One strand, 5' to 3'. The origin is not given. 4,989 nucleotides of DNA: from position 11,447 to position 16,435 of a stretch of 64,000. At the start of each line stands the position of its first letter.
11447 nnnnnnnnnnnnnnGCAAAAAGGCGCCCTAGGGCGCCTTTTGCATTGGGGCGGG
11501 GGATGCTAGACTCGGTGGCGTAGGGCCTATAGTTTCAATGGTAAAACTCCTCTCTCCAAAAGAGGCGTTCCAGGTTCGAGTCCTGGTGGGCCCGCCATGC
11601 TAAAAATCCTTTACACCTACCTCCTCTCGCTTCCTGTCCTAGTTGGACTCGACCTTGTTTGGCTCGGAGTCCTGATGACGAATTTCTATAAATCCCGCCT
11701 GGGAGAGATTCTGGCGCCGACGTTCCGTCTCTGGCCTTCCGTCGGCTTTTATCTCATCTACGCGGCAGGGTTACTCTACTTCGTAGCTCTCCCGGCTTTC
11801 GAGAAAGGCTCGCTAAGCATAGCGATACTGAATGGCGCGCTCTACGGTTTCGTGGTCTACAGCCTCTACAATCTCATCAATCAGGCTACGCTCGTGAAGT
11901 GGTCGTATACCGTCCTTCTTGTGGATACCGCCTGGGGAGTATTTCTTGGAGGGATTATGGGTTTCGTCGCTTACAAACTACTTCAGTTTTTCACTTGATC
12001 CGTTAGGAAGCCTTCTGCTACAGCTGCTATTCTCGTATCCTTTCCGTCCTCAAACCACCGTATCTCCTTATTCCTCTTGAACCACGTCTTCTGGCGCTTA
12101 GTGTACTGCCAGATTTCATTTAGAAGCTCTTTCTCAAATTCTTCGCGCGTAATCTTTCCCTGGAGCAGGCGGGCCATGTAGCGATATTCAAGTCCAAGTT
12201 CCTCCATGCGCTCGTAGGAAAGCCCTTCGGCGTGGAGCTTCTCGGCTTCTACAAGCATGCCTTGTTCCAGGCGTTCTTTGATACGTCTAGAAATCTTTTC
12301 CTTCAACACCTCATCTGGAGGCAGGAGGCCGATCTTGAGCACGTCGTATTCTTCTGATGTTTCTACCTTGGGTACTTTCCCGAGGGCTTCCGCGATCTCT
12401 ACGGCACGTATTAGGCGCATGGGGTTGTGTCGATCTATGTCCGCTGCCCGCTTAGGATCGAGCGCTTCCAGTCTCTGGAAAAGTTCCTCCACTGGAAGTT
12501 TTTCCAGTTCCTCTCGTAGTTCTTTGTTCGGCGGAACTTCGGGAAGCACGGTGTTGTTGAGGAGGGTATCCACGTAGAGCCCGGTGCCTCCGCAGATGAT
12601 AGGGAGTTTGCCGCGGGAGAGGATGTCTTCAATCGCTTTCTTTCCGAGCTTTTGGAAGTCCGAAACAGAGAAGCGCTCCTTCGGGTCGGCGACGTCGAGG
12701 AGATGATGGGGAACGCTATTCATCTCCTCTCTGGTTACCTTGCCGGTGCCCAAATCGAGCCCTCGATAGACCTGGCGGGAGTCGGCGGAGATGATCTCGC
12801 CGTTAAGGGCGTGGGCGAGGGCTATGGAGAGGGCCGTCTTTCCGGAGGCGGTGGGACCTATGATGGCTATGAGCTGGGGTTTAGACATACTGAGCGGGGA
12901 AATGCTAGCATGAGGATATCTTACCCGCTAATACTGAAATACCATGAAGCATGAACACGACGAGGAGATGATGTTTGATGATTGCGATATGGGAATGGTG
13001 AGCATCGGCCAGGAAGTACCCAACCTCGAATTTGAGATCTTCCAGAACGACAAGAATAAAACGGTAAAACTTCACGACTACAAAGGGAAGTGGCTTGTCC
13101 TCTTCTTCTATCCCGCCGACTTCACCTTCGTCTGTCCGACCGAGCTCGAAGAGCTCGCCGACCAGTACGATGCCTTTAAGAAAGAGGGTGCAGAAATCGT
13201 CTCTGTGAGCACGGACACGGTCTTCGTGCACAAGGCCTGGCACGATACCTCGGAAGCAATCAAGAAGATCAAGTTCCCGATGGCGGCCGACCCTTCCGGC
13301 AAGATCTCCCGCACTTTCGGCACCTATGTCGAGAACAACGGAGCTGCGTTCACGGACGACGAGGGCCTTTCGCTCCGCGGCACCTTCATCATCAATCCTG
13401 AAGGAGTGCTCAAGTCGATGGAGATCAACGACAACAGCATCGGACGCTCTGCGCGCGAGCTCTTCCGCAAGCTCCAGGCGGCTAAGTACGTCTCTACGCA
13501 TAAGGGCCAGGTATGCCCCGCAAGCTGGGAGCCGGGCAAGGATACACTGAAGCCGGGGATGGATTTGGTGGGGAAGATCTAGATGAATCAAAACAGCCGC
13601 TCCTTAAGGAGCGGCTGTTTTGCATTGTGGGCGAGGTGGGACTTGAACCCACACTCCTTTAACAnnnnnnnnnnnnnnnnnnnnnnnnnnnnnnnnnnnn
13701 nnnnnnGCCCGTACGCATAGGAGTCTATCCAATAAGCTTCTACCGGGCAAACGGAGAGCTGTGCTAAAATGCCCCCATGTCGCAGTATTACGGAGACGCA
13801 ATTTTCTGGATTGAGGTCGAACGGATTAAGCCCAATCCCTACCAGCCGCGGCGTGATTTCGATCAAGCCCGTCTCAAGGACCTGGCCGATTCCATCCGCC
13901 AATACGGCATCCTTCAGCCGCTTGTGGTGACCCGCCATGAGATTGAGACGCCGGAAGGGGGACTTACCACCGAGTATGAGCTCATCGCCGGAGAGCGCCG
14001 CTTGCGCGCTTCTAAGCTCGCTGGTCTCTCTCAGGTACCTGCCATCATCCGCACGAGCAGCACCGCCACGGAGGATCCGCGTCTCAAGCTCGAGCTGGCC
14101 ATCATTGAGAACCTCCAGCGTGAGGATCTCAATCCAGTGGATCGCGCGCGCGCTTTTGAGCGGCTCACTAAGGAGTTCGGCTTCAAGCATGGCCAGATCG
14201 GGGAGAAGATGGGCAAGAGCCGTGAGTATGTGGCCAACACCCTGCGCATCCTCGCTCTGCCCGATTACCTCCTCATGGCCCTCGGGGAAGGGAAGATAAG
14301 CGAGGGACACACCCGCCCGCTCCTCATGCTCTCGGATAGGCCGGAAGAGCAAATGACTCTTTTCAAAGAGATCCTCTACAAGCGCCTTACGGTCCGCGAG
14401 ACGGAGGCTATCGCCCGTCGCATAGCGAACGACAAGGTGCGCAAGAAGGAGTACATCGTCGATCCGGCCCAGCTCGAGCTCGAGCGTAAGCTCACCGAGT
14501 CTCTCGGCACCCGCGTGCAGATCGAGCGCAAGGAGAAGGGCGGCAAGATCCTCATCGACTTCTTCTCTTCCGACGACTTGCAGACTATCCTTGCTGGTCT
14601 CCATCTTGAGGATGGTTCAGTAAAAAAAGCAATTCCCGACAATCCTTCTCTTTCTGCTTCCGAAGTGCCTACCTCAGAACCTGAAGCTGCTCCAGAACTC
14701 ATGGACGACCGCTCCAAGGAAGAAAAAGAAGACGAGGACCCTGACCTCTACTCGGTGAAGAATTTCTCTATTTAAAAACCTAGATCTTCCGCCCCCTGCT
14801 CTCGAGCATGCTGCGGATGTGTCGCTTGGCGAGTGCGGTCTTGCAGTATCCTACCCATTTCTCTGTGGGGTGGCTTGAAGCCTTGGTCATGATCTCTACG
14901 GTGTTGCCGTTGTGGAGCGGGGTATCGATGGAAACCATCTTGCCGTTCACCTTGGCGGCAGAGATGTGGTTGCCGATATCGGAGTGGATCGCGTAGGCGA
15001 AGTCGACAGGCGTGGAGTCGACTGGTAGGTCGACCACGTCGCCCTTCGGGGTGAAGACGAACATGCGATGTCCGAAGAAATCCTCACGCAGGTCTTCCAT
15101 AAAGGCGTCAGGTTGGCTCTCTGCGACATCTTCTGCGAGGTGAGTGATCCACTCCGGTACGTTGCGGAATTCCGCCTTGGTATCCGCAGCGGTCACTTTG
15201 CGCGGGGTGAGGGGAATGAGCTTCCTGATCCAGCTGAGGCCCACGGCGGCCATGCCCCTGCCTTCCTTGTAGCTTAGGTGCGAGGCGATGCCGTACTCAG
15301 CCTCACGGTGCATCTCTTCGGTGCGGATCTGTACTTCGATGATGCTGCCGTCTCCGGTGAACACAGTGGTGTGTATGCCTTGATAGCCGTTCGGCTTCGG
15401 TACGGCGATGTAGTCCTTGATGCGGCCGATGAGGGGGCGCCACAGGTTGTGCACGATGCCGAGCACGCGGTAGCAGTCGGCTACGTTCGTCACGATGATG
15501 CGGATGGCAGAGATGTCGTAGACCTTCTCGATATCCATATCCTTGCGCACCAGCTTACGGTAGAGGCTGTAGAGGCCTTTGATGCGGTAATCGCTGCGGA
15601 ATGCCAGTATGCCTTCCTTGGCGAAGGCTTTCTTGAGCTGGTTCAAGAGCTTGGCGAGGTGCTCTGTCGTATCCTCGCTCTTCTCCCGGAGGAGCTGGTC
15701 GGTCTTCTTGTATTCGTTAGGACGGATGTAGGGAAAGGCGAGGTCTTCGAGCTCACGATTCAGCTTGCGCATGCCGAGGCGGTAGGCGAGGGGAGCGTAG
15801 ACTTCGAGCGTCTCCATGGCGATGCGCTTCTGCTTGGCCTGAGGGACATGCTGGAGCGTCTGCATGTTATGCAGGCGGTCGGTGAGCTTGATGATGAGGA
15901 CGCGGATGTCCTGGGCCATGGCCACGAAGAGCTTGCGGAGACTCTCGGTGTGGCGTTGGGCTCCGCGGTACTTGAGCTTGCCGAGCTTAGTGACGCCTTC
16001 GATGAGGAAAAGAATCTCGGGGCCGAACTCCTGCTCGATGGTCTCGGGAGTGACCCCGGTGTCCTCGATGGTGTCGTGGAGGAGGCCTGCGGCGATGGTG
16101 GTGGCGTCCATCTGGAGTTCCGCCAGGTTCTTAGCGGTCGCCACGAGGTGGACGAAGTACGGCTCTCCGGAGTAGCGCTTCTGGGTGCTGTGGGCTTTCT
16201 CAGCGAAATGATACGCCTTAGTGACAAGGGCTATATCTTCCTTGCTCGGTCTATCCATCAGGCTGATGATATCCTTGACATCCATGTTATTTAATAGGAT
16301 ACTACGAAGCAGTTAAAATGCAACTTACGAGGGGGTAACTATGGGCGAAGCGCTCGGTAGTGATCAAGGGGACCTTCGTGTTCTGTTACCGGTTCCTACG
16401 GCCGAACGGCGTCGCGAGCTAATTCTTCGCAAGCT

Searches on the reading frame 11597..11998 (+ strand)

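Call 44: search_protein_families(library=pfam, max_evalue=0.00001, proteins=[window:11597-11998:+])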
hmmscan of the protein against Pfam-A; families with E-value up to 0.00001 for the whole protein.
window:11597-11998:+ (133 aa): 1 family
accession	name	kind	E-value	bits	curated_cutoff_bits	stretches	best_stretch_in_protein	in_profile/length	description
PF09945.14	DUF2177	-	1.1e-36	126.2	26.9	1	5-126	2-123/124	Predicted membrane protein (DUF2177)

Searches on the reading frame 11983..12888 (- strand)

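Call 44: search_protein_families(library=pfam, max_evalue=0.00001, proteins=[window:11983-12888:-])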
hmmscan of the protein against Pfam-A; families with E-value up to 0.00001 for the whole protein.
window:11983-12888:- (301 aa): 2 families
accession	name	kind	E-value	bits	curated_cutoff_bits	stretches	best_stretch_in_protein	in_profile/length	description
PF01715.23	IPPT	-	1.3e-67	228.5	23.6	1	39-272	1-242/243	IPP transferase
PF01745.22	IPT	-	2.3e-08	34.2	20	1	5-60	2-57/233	Isopentenyl transferase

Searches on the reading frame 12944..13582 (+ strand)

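Call 44: search_protein_families(library=pfam, max_evalue=0.00001, proteins=[window:12944-13582:+])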
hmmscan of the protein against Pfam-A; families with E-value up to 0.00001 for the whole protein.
window:12944-13582:+ (212 aa): 3 families
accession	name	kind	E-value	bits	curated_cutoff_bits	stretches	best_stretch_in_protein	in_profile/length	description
PF00578.27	AhpC-TSA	-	7.1e-40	136.2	26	1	21-158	1-123/124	AhpC/TSA family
PF08534.16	Redoxin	-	1.2e-18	67.7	26.6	1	22-165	3-137/148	Redoxin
PF02630.20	SCO1-SenC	-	3.8e-06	27.3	22.8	1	34-88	7-61/134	SCO1/SenC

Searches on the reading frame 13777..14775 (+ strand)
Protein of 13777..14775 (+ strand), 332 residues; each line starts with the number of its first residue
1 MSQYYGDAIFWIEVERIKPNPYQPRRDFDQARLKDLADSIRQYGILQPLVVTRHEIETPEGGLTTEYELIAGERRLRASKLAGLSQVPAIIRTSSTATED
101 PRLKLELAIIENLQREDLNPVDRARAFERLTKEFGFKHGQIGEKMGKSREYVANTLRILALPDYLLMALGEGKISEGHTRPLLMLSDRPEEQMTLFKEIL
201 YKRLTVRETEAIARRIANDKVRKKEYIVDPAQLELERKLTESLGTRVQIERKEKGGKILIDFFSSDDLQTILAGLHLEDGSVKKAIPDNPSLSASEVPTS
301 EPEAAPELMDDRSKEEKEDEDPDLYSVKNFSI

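Call 12: search_protein_families(library=pfam, proteins=[window:13777-14775:+])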
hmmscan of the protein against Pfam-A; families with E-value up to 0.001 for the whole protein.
window:13777-14775:+ (332 aa): 3 families
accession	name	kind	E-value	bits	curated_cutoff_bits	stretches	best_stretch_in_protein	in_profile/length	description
PF17762.8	HTH_ParB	-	3.8e-29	101.3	22.6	1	116-216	1-100/102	ParB HTH domain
PF02195.25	ParB_N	-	1.5e-27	95.9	26.3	1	11-114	5-95/95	ParB N-terminal domain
PF23552.2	ParB_C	-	2.4e-11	43.3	23.8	1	229-275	2-49/50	ParB dimerisation domain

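Call 14: find_related_loci(query=window:13777-14775:+, collection=genome_contigs, flank=10000)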
Query window:13777-14775:+ (332 aa) in genome_contigs; peptide patterns used: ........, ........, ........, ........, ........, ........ (x = any residue, [..] = any of these).
600 stretches matched a pattern (row limit reached: there are more); 558 encode a relative of the query (tblastn E <= 1e-3); the best 80 are kept; 80 distinct loci.
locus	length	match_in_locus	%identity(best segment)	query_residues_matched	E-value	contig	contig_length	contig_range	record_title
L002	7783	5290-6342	62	1-332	1e-139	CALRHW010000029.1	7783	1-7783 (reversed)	MAG: Parcubacteria group bacterium isolate TrH-25oct19-271 genome assembly, contig: TrH-25oct19-C19678, whole genome sho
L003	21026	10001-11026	63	1-332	1e-139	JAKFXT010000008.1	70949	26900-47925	MAG: Patescibacteria group bacterium isolate ND4_Bin_14 ND4_0000023, whole genome shotgun sequence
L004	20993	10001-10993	63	1-332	2e-135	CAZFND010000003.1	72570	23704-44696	MAG TPA_asm: uncultured Candidatus Saccharibacteria bacterium isolate SRP292972_co1_21 genome assembly, contig: NODE_287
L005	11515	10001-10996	63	2-332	7e-135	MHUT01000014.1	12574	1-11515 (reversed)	MAG: Candidatus Yonathbacteria bacterium RIFCSPHIGHO2_02_FULL_44_14 rifcsphigho2_02_scaffold_40700, whole genome shotgun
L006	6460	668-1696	61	1-332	3e-134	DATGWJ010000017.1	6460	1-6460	MAG TPA_asm: Candidatus Paceibacterota bacterium isolate SMAG_U10579 k141_304871, whole genome shotgun sequence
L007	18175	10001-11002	63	2-332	1e-133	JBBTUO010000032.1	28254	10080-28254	MAG: Patescibacteria group bacterium isolate H41-bin128_1 H41_bin128_1_000000000032, whole genome shotgun sequence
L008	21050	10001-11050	61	1-332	2e-133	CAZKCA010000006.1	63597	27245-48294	MAG TPA_asm: uncultured Candidatus Saccharibacteria bacterium isolate SRP290908_co1_94 genome assembly, contig: NODE_430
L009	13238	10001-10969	64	1-332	3e-133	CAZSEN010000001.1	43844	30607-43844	MAG TPA_asm: uncultured Candidatus Saccharibacteria bacterium isolate SRP269290_co3_995 genome assembly, contig: NODE_69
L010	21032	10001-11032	61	1-332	6e-133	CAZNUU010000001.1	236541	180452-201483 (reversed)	MAG TPA_asm: uncultured Candidatus Saccharibacteria bacterium isolate SRP273308_co1_7 genome assembly, contig: NODE_41_l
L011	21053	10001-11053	61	1-332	8e-133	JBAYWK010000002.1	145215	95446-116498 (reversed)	MAG: Candidatus Paceibacterota bacterium isolate SO_2016_LW3_81 scaffold00158_LW162_2016, whole genome shotgun sequence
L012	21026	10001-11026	61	1-332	1e-132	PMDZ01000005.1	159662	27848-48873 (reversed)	MAG: Candidatus Nomurabacteria bacterium isolate fen_1328 73.20120700_E2X.147_contig_34945, whole genome shotgun sequenc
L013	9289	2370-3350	62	1-332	2e-132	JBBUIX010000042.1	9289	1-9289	MAG: Patescibacteria group bacterium isolate H43-bin140_1 H43_bin140_1_000000000042, whole genome shotgun sequence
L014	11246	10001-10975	62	1-332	4e-132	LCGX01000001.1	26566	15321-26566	MAG: Candidatus Nomurabacteria bacterium GW2011_GWF2_43_8 UW07_C0001, whole genome shotgun sequence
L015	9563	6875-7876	63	2-332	4e-132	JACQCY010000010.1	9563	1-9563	MAG: Candidatus Yonathbacteria bacterium isolate NC_groundwater_980_Pr1_S-0.2um_43_16 Montesol18-Sp2_coassembly_scaffold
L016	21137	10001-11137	57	1-332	5e-132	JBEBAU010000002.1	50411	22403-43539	MAG: Candidatus Parcubacteria bacterium isolate arikareeriver_2019_sw_WHONDRS-S19S_0023_B_bin.2 scaffold_1060660, whole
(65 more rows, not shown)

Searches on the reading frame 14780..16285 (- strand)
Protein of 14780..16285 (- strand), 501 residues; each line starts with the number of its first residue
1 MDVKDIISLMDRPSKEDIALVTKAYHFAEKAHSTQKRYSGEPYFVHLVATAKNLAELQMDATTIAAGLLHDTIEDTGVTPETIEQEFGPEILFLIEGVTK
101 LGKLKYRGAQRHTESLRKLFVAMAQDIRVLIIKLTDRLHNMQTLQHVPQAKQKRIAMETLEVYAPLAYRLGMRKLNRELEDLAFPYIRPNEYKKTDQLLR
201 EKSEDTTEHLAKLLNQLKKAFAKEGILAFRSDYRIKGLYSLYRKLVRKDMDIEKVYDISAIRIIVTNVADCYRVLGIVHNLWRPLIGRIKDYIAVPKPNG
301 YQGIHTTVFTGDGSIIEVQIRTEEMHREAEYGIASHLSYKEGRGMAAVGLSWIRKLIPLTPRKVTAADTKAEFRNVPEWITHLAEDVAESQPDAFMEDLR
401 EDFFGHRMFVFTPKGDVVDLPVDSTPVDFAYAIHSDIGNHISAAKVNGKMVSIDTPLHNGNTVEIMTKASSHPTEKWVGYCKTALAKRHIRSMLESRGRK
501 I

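Call 44: search_protein_families(library=pfam, max_evalue=0.00001, proteins=[window:14780-16285:-])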
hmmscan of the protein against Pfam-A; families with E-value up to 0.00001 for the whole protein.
window:14780-16285:- (501 aa): 4 families
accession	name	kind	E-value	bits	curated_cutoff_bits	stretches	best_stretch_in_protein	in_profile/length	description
PF13328.12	HD_4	-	4.2e-47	160.2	27.2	1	24-172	1-155/156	HD domain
PF04607.23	RelA_SpoT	-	3.4e-39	134.1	27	1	234-342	2-111/113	Region found in RelA / SpoT proteins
PF02824.27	TGS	-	1.7e-22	79.7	22.2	1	408-467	1-60/60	TGS domain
PF01966.28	HD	-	1.5e-11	45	22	1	43-141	1-116/116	HD domain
